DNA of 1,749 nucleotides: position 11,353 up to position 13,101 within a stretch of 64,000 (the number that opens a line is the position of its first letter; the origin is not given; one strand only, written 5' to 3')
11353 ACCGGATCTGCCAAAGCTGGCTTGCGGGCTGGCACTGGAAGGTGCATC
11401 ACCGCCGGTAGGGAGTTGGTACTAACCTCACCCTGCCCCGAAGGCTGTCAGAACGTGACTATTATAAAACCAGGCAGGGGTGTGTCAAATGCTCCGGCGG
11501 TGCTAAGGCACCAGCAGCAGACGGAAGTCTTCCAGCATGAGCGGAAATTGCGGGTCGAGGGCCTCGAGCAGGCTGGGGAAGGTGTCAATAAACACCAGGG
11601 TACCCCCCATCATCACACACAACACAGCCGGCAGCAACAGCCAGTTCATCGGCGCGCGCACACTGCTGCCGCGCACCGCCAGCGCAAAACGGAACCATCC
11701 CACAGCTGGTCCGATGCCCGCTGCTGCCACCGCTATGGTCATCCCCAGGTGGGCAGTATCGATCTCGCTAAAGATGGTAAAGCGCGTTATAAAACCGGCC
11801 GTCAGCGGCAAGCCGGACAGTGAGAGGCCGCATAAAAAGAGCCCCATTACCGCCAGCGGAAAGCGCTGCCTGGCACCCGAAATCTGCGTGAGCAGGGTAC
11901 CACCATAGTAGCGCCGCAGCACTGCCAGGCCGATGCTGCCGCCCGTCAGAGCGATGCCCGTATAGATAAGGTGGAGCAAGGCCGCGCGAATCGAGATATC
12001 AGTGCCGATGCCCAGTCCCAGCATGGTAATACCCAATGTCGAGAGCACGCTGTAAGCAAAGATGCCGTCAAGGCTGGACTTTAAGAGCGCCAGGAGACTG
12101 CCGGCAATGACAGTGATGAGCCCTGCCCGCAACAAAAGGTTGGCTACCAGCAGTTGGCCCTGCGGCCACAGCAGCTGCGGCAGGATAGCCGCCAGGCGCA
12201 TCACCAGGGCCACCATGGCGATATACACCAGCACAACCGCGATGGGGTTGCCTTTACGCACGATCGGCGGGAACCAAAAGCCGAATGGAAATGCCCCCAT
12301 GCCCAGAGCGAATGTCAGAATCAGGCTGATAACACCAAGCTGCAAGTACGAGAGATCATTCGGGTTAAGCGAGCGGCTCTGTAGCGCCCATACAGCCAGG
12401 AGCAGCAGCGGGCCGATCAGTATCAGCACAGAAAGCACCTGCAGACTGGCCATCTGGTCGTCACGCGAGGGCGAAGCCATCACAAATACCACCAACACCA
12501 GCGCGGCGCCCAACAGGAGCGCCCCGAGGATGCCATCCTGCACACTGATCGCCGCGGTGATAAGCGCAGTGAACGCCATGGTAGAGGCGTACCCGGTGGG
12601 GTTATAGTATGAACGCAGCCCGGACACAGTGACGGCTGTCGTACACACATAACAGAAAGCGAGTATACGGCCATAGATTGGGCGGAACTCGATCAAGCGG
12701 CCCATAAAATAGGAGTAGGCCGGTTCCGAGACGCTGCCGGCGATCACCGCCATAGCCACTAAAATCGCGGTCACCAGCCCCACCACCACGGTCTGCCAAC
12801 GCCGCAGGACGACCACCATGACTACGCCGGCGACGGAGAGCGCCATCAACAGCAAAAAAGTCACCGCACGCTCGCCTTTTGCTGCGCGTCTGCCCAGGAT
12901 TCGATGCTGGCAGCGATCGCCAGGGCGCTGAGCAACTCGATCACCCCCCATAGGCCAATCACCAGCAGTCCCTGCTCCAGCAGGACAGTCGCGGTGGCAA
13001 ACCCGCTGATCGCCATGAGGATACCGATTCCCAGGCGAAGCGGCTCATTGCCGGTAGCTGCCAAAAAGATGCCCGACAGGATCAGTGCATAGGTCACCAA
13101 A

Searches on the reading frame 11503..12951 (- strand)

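Call 68: search_protein_families(library=pfam, proteins=[window:11503-12951:-], max_evalue=0.00001)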
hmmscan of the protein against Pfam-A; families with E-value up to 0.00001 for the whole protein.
window:11503-12951:- (482 aa): 1 family
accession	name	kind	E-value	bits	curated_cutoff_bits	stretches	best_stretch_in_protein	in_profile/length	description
PF00361.26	Proton_antipo_M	-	1e-17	64.7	21.5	1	203-407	81-285/294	NADH:quinone oxidoreductase/Mrp antiporter, TM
